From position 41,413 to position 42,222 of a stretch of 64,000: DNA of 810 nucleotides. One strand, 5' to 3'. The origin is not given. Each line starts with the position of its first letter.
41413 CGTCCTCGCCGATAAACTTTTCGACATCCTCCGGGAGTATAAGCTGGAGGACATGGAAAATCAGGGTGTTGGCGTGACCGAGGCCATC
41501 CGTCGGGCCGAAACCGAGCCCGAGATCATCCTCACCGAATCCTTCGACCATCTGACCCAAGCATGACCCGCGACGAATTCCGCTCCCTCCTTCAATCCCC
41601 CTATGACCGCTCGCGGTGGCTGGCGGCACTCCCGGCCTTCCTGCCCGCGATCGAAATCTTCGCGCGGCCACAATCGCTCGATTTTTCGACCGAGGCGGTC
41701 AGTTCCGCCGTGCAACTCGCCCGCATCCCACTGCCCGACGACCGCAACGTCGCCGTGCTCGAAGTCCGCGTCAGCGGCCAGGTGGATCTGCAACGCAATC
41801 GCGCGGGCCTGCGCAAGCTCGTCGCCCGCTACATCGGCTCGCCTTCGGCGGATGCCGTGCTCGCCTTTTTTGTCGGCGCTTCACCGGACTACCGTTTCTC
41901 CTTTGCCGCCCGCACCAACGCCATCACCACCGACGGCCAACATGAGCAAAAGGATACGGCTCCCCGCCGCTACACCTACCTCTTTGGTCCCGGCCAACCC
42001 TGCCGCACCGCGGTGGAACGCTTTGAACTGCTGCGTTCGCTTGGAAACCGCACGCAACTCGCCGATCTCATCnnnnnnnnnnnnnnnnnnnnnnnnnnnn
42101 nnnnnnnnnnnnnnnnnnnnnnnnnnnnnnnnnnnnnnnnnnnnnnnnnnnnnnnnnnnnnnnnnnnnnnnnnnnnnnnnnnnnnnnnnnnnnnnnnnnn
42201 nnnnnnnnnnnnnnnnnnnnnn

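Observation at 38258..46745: Compact helicase-nuclease + giant adenine methyltransferase + AbiEii module that fits no defined R-M, BREX or DISARM architecture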

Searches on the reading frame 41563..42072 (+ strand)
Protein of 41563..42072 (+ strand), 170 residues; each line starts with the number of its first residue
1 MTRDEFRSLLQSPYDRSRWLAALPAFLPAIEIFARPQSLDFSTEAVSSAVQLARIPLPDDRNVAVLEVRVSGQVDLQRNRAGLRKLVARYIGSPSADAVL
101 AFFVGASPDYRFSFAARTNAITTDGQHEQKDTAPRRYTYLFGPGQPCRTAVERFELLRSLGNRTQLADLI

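Call 58: predict_structure(alignment_id=A3)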
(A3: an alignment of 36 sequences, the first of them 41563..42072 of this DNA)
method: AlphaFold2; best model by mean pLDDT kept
length: 170 residues; sequences in the alignment: 36
mean_pLDDT: 88.9   pTM: 0.85
mean pLDDT of the five models: 88.9, 87.8, 86.4, 86.2, 85.3
residues with pLDDT >= 90: 109; 70-90: 51; 50-70: 10; < 50: 0
segments of 3 or more residues with pLDDT < 50: none
pLDDT, mean of each block of 10 residues (from residue 1): 94 96 94 95 87 94 95 73 83 83 93 87 81 80 93 93 92
secondary structure, 60 per line:
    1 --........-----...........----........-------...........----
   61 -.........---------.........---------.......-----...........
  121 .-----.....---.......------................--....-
elements in order: H3-10 H16-26 E31-38 E46-56 E62-70 H80-88 E98-104 E110-121 E127-131 E138-141 H148-163 H166-169

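Call 61: fold_search(model_id=the predicted structure, library=pdb)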
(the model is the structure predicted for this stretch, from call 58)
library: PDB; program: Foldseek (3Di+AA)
matches with E <= 10: 1049; with E <= 0.001: 2
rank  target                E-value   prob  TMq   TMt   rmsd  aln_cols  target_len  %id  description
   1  9ksn_B                5.3e-04  0.91  0.26  0.16  15.0       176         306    8  Crystal structure of meso-diaminopimelate dehydrogenase from Bacillus thermozeamaize mutant M9 complexed with NADP+ (released 2025-05-21)
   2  9ksn_A                8.1e-04  0.89  0.26  0.16  15.1       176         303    8  Crystal structure of meso-diaminopimelate dehydrogenase from Bacillus thermozeamaize mutant M9 complexed with NADP+ (released 2025-05-21)
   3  3wb9_A                2.9e-03  0.91  0.28  0.17  14.8       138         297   10  Crystal Structures of meso-diaminopimelate dehydrogenase from Symbiobacterium thermophilum (released 2014-03-26)
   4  3bio_B                4.7e-03  0.66  0.26  0.17  14.8       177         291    9  Crystal structure of oxidoreductase (Gfo/Idh/MocA family member) from Porphyromonas gingivalis W83 (released 2007-12-25)
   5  8hp0_A                6.0e-03  0.51  0.26  0.17  15.2       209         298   10  Crystal structure of meso-diaminopimelate dehydrogenase from Prevotella timonensis (released 2023-12-13)
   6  5gz1_A                6.4e-03  0.77  0.29  0.17  14.7       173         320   12  Structure of substrate/cofactor-free D-amino acid dehydrogenase (released 2017-04-12)
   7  3bio_A                7.7e-03  0.54  0.26  0.17  14.7       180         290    8  Crystal structure of oxidoreductase (Gfo/Idh/MocA family member) from Porphyromonas gingivalis W83 (released 2007-12-25)
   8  5cet                  8.7e-03  0.60  0.25  0.16  11.8       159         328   13  Crystal structure of Rv2837c (released 2015-12-23)
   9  5o4z                  1.1e-02  0.89  0.30  0.18   8.5       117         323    9  Structure of the inactive T.maritima PDE (TM1595) D80N D154N mutant with substrate 5'-pApA (released 2017-10-25)
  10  5o7f_A                1.3e-02  0.90  0.30  0.18   8.4       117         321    9  Structure of the inactive T.maritima PDE (TM1595) D80N D154N mutant with GMP and Mn2+ (released 2017-10-25)
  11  5gz3_B                1.3e-02  0.41  0.25  0.15  15.1       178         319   12  Structure of D-amino acid dehydrogenase in complex with NADP (released 2017-04-12)
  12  5o1u_A                1.6e-02  0.66  0.26  0.16   8.5       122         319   10  Structure of wildtype T.maritima PDE (TM1595) with AMP and Mn2+ (released 2017-10-25)
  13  5o25_B                1.9e-02  0.82  0.29  0.17   8.2       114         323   10  Structure of wildtype T.maritima PDE (TM1595) in ligand-free state (released 2017-10-25)
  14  5o1u_B                2.2e-02  0.82  0.30  0.18   8.4       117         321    9  Structure of wildtype T.maritima PDE (TM1595) with AMP and Mn2+ (released 2017-10-25)
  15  9cr6_C                3.1e-02  0.13  0.18  0.13  18.5       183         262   11  Crystal structure of histidine racemase (HisR) of Fusobacterium nucleatum (C209S) (released 2025-03-05)
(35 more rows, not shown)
